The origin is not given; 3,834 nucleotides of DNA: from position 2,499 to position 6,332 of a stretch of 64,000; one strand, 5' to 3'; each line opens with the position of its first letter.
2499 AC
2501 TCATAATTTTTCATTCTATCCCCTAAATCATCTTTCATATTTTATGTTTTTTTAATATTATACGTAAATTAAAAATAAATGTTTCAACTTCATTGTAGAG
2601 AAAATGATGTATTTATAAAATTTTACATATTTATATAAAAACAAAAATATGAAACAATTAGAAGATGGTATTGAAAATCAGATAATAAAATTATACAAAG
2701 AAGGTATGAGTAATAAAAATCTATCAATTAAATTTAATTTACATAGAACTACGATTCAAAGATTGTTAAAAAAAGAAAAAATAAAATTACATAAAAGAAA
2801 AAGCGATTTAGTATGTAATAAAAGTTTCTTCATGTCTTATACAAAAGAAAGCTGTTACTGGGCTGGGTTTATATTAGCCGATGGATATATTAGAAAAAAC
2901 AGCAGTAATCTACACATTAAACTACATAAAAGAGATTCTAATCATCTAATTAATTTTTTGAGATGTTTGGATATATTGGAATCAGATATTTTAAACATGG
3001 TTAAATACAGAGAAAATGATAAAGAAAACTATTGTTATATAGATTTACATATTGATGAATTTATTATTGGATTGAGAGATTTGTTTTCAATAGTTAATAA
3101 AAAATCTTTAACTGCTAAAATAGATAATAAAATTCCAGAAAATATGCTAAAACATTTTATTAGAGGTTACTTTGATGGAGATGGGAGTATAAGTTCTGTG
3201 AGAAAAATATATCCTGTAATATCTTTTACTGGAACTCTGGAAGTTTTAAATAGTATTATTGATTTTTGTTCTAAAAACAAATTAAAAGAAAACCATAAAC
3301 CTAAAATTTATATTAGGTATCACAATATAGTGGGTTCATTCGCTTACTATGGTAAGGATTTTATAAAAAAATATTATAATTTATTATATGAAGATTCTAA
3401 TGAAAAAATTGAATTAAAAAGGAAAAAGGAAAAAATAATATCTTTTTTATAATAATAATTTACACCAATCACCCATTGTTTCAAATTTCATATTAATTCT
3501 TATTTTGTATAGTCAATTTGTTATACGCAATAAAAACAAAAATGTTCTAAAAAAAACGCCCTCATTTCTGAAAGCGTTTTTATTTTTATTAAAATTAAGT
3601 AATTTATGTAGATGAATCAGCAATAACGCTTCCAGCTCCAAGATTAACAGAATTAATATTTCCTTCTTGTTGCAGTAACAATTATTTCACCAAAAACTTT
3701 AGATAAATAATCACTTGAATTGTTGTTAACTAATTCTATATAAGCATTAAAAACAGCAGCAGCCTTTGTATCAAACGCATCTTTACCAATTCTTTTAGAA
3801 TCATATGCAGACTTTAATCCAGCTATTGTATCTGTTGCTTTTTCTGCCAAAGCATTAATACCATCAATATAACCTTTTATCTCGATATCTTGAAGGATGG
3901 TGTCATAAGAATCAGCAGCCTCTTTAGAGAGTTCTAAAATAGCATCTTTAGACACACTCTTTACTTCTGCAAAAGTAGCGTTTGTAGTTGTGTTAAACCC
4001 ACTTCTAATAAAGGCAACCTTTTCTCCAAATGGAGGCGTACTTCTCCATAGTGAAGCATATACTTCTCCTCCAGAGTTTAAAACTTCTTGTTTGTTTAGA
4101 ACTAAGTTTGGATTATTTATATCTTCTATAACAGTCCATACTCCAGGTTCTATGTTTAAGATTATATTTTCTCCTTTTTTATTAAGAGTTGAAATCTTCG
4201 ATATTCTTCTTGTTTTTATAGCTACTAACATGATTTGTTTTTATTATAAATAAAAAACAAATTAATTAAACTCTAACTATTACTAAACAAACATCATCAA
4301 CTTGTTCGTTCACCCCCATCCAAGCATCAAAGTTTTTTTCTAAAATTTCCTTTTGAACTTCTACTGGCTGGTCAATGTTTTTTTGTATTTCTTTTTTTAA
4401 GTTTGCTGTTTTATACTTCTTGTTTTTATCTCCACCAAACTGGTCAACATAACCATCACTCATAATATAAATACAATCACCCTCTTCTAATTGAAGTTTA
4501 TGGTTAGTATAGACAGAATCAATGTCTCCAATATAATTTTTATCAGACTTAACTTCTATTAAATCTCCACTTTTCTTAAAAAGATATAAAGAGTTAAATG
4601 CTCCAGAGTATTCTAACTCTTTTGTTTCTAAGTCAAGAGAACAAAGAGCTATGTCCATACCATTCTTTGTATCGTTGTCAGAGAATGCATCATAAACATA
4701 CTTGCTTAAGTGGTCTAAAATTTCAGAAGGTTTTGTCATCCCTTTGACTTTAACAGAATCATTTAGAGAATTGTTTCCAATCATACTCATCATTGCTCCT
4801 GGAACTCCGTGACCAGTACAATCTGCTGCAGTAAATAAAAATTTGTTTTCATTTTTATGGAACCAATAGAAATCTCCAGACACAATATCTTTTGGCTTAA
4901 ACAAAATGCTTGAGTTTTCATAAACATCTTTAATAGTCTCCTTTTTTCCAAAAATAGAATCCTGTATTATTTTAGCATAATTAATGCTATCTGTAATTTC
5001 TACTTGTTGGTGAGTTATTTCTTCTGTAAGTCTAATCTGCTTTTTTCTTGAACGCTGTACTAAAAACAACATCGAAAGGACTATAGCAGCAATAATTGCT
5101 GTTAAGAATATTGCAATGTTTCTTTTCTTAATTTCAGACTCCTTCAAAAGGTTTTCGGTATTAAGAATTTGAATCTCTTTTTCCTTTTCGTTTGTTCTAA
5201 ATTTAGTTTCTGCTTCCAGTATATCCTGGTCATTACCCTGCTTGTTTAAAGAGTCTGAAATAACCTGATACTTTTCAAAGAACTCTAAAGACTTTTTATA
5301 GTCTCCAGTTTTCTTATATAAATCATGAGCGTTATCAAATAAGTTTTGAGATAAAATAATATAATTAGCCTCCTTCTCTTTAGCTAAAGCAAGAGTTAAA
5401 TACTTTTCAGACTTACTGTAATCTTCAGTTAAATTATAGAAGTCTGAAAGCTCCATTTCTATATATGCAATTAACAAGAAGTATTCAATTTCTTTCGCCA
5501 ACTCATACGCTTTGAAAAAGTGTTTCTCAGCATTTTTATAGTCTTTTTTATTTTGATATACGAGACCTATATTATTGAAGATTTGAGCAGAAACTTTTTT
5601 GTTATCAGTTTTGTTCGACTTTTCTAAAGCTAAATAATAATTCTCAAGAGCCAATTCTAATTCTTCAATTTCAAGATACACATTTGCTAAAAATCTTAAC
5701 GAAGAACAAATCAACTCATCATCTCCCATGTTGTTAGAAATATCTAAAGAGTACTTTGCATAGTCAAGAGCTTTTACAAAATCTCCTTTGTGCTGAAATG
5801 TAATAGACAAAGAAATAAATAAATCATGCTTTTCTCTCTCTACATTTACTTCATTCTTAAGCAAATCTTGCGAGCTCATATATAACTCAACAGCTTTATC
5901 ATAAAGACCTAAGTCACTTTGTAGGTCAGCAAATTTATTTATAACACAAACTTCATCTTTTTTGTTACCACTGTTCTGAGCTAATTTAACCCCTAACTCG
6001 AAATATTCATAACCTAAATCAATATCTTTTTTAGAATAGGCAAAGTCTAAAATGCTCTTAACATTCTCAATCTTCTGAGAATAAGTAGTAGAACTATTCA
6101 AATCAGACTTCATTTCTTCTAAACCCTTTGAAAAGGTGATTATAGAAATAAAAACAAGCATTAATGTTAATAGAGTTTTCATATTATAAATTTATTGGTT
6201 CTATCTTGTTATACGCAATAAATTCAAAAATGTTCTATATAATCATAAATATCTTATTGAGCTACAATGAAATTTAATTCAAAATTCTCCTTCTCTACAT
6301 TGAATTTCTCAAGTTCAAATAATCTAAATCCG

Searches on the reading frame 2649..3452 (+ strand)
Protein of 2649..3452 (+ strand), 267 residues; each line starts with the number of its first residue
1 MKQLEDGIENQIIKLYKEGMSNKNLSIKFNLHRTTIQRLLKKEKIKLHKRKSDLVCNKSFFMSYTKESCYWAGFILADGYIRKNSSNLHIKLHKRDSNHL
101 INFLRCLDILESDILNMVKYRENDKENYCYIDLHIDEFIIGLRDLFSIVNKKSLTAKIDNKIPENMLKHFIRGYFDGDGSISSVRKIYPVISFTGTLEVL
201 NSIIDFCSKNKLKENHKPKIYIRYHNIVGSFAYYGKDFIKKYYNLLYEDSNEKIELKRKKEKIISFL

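Call 38: search_protein_families(library=pfam, proteins=[window:2649-3452:+], max_evalue=0.001)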
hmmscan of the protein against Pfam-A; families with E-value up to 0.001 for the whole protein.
window:2649-3452:+ (267 aa): 2 families
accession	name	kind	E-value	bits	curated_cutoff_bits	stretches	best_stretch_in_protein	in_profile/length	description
PF14528.11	LAGLIDADG_3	-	3.6e-07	30.8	22.5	0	169-194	5-29/82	LAGLIDADG-like domain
PF04218.19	CENP-B_N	-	0.00018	21.5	21.2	1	11-44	14-47/53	CENP-B N-terminal DNA-binding domain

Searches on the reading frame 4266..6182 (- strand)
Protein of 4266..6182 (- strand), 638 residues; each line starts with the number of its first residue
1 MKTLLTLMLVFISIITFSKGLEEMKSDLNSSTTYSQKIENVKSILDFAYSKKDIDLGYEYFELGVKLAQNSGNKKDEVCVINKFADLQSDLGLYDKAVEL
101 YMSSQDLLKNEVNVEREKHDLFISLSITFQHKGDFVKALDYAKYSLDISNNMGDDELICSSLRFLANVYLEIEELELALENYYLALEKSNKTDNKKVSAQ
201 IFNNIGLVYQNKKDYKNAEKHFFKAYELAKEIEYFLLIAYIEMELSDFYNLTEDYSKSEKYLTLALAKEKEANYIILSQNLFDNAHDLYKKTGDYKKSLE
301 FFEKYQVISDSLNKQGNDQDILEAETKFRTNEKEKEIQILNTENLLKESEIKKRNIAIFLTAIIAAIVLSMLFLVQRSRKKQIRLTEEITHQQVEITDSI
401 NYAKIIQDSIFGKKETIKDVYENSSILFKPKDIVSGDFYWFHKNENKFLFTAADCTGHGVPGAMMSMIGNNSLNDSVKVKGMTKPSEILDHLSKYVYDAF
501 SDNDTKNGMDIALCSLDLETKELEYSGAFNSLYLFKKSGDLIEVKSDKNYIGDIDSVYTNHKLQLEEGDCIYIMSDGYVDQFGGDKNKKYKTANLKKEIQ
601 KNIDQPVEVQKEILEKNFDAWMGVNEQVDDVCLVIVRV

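Call 10: search_protein_families(library=phrogs, proteins=[window:4266-6182:-], max_evalue=0.001)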
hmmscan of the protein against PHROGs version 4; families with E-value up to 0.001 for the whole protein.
window:4266-6182:- (638 aa): 1 family
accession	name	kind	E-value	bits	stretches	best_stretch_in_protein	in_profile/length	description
phrog_5208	-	unknown function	6.5e-12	46.2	2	94-227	113-246/372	-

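Call 29: search_protein_families(library=pfam, proteins=[window:4266-6182:-], max_evalue=0.001)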
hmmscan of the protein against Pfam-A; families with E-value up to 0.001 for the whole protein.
window:4266-6182:- (638 aa): 6 families
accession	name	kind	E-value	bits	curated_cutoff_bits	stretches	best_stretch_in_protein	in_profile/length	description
PF07228.17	SpoIIE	-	3.8e-20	73.1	25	1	445-638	2-191/192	Stage II sporulation protein E (SpoIIE)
PF13424.12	TPR_12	-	2.1e-18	66.7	30.1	2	199-267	3-73/77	Tetratricopeptide repeat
PF13176.12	TPR_7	-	3.5e-08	33.4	27.9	0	203-231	3-31/36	Tetratricopeptide repeat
PF13181.12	TPR_8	-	1.1e-07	31.8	25.7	0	199-230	1-32/34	Tetratricopeptide repeat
PF00515.34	TPR_1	-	5.7e-07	29.5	27.8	1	199-229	1-31/34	Tetratricopeptide repeat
PF07719.23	TPR_2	-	3.2e-05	24.1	27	0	199-230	1-32/34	Tetratricopeptide repeat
